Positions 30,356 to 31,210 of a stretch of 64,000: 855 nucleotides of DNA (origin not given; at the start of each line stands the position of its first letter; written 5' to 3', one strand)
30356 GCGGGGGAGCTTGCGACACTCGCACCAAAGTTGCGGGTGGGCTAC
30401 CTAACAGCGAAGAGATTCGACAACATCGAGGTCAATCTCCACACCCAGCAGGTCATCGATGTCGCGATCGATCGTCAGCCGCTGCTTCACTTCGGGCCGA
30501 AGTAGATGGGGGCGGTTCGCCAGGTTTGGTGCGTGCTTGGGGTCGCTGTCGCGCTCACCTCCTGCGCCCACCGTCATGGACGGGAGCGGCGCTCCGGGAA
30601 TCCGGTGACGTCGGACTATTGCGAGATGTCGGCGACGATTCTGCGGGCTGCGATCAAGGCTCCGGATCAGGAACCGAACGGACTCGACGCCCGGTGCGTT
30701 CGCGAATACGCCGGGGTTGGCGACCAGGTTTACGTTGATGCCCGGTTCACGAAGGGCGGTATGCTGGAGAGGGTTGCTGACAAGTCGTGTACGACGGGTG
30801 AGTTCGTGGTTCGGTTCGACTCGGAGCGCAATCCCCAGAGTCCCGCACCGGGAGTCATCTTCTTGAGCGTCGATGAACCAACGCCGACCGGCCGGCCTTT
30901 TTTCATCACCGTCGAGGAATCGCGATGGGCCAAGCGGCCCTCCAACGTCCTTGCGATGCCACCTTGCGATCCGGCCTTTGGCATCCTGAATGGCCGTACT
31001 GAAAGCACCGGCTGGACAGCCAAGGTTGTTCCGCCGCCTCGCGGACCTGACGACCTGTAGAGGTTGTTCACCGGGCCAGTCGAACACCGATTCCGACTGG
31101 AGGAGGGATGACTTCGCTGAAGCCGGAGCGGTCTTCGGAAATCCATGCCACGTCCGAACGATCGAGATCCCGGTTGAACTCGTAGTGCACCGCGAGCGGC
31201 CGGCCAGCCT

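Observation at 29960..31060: Uncharacterised two-gene module (intact copy): small His/Cys protein translationally coupled to a Cys-bearing lipoprotein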

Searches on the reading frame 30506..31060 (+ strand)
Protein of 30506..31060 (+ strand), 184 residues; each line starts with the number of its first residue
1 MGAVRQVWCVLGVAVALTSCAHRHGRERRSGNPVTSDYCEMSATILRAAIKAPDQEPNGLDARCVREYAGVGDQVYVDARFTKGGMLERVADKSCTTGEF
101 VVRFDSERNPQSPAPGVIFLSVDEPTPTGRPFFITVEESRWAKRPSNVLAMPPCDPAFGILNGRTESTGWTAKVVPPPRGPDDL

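Call 3: search_protein_families(library=pfam, proteins=[window:30506-31060:+], max_evalue=1)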
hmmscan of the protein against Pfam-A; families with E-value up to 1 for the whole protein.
window:30506-31060:+ (184 aa): 0 families

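Call 4: search_protein_families(library=ncbifam, proteins=[window:30506-31060:+], max_evalue=1)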
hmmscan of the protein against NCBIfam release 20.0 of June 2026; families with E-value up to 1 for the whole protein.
window:30506-31060:+ (184 aa): 0 families

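Call 13: find_homologous_proteins(query=window:30506-31057:+)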
Query window:30506-31057:+ (184 aa): 16 proteins with E <= 0.001 among 126 candidates.
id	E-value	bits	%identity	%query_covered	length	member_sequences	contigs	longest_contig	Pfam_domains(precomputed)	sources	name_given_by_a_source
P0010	5.9e-90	318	74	100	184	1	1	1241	-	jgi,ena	-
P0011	4.9e-86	305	74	100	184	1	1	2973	-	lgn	-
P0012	2.4e-85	303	74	100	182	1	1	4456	-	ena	-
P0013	1.8e-84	300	72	100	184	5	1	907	-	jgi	-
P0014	2.9e-81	290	71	100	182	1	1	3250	-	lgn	-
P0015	1.4e-79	284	85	78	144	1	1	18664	-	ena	-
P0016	1.1e-66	242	58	100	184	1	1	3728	-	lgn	-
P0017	1.5e-63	232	57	100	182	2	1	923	-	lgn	-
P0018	3.2e-57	211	55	94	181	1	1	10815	-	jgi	jgi:hypothetical protein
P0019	9.9e-57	210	57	94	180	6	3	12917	-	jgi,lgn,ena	jgi:hypothetical protein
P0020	3.2e-54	202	54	88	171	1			-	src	-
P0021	4.0e-54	201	53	92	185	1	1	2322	-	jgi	jgi:hypothetical protein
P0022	1.4e-53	199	70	72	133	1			-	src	-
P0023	1.2e-51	193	60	72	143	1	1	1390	-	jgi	jgi:hypothetical protein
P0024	7.2e-38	148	48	83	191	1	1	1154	-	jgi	jgi:hypothetical protein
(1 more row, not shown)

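Call 40: predict_structure(alignment_id=A2)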
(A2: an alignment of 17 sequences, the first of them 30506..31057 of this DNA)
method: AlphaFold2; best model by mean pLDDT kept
length: 184 residues; sequences in the alignment: 17
mean_pLDDT: 79.4   pTM: 0.73
mean pLDDT of the five models: 79.4, 61.1, 33.6, 33.5, 31.9
residues with pLDDT >= 90: 94; 70-90: 45; 50-70: 11; < 50: 34
segments of 3 or more residues with pLDDT < 50: 1-9, 11-34
pLDDT, mean of each block of 10 residues (from residue 1): 42 43 36 66 97 96 96 94 89 90 81 90 93 91 78 92 75 88 56
secondary structure, 60 per line:
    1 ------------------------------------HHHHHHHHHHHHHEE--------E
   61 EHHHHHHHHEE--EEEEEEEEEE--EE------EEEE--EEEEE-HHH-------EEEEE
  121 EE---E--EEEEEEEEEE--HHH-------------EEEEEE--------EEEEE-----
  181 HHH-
elements in order: H37-49 H62-69 E74-83 E94-97 E100-104 E116-122 E129-138 E157-162 E171-175

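Call 43: fold_search(model_id=the predicted structure, library=pdb)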
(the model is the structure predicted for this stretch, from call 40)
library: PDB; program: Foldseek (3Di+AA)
matches with E <= 10: 474; with E <= 0.001: 0
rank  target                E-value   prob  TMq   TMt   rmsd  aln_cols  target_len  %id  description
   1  9a2l_MODEL_1_A        1.1e-01  0.16  0.21  0.11  12.2       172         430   12  Model of E. coli TolB by in-cell photo-crosslinking MS and deep learning (released 2023-02-24)
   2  4r40_C                1.8e-01  0.23  0.24  0.12   6.8       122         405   11  Crystal Structure of TolB/Pal complex from Yersinia pestis. (released 2014-09-03)
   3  1crz                  1.9e-01  0.18  0.21  0.12   7.5       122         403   14  CRYSTAL STRUCTURE OF THE E. COLI TOLB PROTEIN (released 2000-08-16)
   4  7ozs_C                1.9e-01  0.10  0.22  0.18  11.8       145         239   12  Structure of the hexameric 5S RNP from C. thermophilum (released 2022-10-12)
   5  3iax_A                2.0e-01  0.15  0.21  0.12   7.5       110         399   14  The crystal structure of the TolB box of Colicin A in complex with TolB reveals important differences in the recruitme (released 2009-10-13)
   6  2hqs_A                2.1e-01  0.13  0.21  0.11   8.4       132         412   14  Crystal structure of TolB/Pal complex (released 2007-04-03)
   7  2ba0_B                2.8e-01  0.04  0.11  0.09  17.2       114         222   12  Archaeal exosome core (released 2005-11-22)
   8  2w8b_A                2.9e-01  0.12  0.17  0.09   6.6        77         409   21  Crystal structure of processed TolB in complex with Pal (released 2009-02-17)
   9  2w8b_B                3.1e-01  0.10  0.21  0.11   9.1       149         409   13  Crystal structure of processed TolB in complex with Pal (released 2009-02-17)
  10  4pwz_B                4.9e-01  0.14  0.22  0.12   6.7       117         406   10  Crystal structure of TolB protein from Yersinia pestis CO92 (released 2014-04-02)
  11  2z6k_A                4.9e-01  0.02  0.08  0.11  12.4        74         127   16  Crystal structure of full-length human RPA14/32 heterodimer (released 2007-12-04)
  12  9pd3_O                4.9e-01  0.02  0.10  0.10  14.4       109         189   13  NER dual incision complex - DuIS (released 2026-02-18)
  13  8e2l_F                5.2e-01  0.13  0.17  0.13   5.5        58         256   14  Structure of Lates calcarifer Twinkle helicase with ATP and DNA (released 2022-11-02)
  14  4a8j_C                5.6e-01  0.10  0.15  0.11   7.5        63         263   14  Crystal Structure of the Elongator subcomplex Elp456 (released 2012-02-22)
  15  2ivz_C                5.6e-01  0.09  0.17  0.09   6.6        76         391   21  Structure of TolB in complex with a peptide of the colicin E9 T- domain (released 2006-08-16)
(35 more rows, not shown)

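Call 60: find_encoding_contigs(protein=P0019, flank=8000, max_places=3)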
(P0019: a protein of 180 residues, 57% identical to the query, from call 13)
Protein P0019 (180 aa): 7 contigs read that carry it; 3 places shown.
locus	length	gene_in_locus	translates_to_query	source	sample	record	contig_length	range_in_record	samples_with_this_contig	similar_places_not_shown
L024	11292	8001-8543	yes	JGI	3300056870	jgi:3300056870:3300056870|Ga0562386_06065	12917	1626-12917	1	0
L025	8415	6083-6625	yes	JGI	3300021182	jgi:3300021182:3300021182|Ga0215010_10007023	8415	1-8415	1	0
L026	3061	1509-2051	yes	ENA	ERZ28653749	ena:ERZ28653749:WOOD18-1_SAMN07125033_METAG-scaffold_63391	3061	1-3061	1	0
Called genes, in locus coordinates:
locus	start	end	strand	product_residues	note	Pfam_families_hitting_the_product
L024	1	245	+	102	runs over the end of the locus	PF01527:HTH_Tnp_1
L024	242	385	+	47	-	-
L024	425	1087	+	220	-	PF13276:HTH_21, PF00665:rve, PF13683:rve_3 (weak)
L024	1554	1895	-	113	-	PF10387:DUF2442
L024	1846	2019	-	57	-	-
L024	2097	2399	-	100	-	PF13744:HTH_37 (weak)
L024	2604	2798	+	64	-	-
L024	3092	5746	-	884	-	-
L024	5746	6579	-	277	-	-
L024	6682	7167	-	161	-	-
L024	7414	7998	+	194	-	-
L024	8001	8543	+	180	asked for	-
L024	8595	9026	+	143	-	-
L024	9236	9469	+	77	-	PF04339:FemAB_like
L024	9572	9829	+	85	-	-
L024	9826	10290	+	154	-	PF01850:PIN (weak)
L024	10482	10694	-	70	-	PF15919:HicB_lk_antitox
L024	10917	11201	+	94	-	-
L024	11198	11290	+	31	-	?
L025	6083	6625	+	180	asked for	-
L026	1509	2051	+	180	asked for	-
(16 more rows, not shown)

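Call 65: search_protein_families(library=padloc, proteins=[window:30506-31060:+], max_evalue=0.01)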
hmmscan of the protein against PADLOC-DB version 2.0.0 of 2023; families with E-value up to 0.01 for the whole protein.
window:30506-31060:+ (184 aa): 0 families

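Call 72: find_homologous_proteins(query=A4, max_evalue=0.001)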
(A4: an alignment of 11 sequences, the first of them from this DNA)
Query A4 (11 sequences) (184 aa, profile of the alignment): 29 proteins with E <= 0.001 among 8000 candidates.
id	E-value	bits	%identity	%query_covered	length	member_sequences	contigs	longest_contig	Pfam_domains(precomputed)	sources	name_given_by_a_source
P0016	2.8e-63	231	58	100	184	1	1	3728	-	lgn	-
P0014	1.1e-62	229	71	100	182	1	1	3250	-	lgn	-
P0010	2.9e-61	224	74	100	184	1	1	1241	-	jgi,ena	-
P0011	3.8e-61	224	74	100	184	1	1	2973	-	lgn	-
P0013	4.0e-61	224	72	100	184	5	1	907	-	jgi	-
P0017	8.8e-61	222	57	100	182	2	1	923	-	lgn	-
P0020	1.0e-60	222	54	88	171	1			-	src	-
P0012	1.1e-60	222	74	100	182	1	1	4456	-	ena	-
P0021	3.3e-59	217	53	92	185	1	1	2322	-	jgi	jgi:hypothetical protein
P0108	1.9e-52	195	26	82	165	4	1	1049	-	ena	-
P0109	4.2e-52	194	26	76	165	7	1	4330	-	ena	-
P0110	8.1e-51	190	24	76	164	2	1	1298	-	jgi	jgi:hypothetical protein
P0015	8.4e-51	190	85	78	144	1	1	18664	-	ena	-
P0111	5.0e-49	184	27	82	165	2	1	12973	-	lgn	-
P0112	1.2e-48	183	27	76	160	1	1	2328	-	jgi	jgi:hypothetical protein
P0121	2.1e-28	117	24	75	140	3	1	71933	-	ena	-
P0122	2.7e-24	104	28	43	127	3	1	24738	-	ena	-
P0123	4.9e-24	103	19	26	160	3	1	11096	-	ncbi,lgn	-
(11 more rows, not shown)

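Call 73: find_encoding_contigs(protein=P0123, flank=6000, max_places=2)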
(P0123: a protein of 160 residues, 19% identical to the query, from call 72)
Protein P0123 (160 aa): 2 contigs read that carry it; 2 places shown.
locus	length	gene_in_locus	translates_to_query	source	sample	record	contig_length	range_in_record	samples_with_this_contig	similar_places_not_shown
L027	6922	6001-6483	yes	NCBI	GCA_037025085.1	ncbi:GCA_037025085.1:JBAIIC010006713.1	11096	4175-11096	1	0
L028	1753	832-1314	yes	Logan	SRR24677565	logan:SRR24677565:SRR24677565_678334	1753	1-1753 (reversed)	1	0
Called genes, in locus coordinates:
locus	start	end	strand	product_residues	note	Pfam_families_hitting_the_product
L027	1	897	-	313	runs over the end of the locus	PF06114:Peptidase_M78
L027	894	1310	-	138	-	PF12844:HTH_19, PF13560:HTH_31, PF01381:HTH_3, PF13413:HTH_25 (weak), PF13443:HTH_26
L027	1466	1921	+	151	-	PF04307:YdjM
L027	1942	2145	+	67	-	-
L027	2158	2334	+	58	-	PF12244:DUF3606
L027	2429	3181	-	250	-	PF01170:UPF0020 (faint), PF01555:N6_N4_Mtase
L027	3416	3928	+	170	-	-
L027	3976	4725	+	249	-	-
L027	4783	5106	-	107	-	PF12728:HTH_17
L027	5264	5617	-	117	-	-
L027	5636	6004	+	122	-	-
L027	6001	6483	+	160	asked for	-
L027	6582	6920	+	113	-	?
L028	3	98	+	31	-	?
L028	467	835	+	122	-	-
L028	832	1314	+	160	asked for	-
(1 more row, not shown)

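Call 74: find_encoding_contigs(protein=P0121, flank=8000, max_places=2)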
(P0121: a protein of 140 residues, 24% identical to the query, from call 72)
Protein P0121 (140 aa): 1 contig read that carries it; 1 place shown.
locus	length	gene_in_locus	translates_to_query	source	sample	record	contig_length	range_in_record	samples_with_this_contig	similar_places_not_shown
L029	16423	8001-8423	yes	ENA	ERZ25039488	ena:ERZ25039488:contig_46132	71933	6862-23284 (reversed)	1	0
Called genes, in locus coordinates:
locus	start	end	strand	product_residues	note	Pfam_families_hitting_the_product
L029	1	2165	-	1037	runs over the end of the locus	PF13091:PLDc_2 (weak), PF09565:RE_NgoFVII (faint), PF00270:DEAD, PF04851:ResIII, PF00271:Helicase_C, PF11907:DUF3427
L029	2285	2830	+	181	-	PF13671:AAA_33, PF06414:Zeta_toxin (weak)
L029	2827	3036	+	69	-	-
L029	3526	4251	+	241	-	-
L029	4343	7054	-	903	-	-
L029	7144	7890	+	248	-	-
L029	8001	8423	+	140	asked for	-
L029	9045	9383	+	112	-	-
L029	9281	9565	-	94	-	-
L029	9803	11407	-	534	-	-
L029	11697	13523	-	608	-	PF00580:UvrD-helicase, PF13245:AAA_19, PF01443:Viral_helicase1 (faint), PF13361:UvrD_C (faint), PF13538:UvrD_C_2 (faint)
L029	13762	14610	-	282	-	PF01695:IstB_IS21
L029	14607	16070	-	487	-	PF27155:Y4rL_C, PF00665:rve (faint), PF22483:Mu-transpos_C_2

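Call 86: find_encoding_contigs(protein=P0015, flank=9000, max_places=2)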
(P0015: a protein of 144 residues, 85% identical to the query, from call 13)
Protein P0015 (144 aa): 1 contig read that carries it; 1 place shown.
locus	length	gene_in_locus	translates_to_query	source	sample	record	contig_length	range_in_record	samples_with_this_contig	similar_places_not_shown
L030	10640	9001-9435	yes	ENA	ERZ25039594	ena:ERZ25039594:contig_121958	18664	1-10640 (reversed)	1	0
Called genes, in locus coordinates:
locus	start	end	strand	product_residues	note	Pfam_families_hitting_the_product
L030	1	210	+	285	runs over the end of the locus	PF13560:HTH_31, PF17765:MLTR_LBD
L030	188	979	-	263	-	PF00106:adh_short, PF08659:KR, PF23441:SDR (weak), PF13561:adh_short_C2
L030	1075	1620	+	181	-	-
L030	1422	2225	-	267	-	-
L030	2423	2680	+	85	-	PF12728:HTH_17 (weak)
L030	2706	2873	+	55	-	-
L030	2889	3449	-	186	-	PF08922:DUF1905, PF13376:OmdA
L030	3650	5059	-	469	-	-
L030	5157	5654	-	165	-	PF14319:Zn_Tnp_IS91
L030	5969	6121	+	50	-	PF12728:HTH_17 (weak)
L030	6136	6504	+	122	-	-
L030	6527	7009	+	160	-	-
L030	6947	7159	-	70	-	-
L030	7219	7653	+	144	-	-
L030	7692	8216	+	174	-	PF12728:HTH_17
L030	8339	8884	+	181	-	-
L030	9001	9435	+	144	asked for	-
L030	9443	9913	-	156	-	-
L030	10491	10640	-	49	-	?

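Call 87: find_encoding_contigs(protein=P0122, flank=9000, max_places=2)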
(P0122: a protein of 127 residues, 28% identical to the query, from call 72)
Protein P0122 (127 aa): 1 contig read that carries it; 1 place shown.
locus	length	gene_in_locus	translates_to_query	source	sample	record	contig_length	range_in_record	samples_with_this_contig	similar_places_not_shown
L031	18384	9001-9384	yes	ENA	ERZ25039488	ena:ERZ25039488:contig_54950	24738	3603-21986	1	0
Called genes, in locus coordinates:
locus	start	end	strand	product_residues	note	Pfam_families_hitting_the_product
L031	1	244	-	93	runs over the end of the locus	-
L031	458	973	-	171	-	-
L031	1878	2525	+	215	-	PF14487:DarT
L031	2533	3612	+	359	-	PF01661:Macro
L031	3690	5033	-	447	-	-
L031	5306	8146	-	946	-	-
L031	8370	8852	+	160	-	-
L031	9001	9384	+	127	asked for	-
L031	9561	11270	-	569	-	PF12728:HTH_17 (weak), PF22022:Phage_int_M, PF00589:Phage_integrase (weak)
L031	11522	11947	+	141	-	PF00270:DEAD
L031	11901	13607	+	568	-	PF00271:Helicase_C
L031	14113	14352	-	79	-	-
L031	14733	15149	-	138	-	-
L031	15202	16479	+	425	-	PF13520:AA_permease_2, PF00324:AA_permease (weak)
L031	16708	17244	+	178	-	-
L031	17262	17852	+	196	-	-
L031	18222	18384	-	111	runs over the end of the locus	-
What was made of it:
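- Neighbouring IS elements, PIN, HicB, Zeta toxin, DarT-Macro and an integrase in other loci (calls 60, 74, 87). The pair sits on islands beside TA and defence-type genes: PIN, HicB, Zeta toxin, DarT-Macro and helicases (calls 60, 74, 87).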
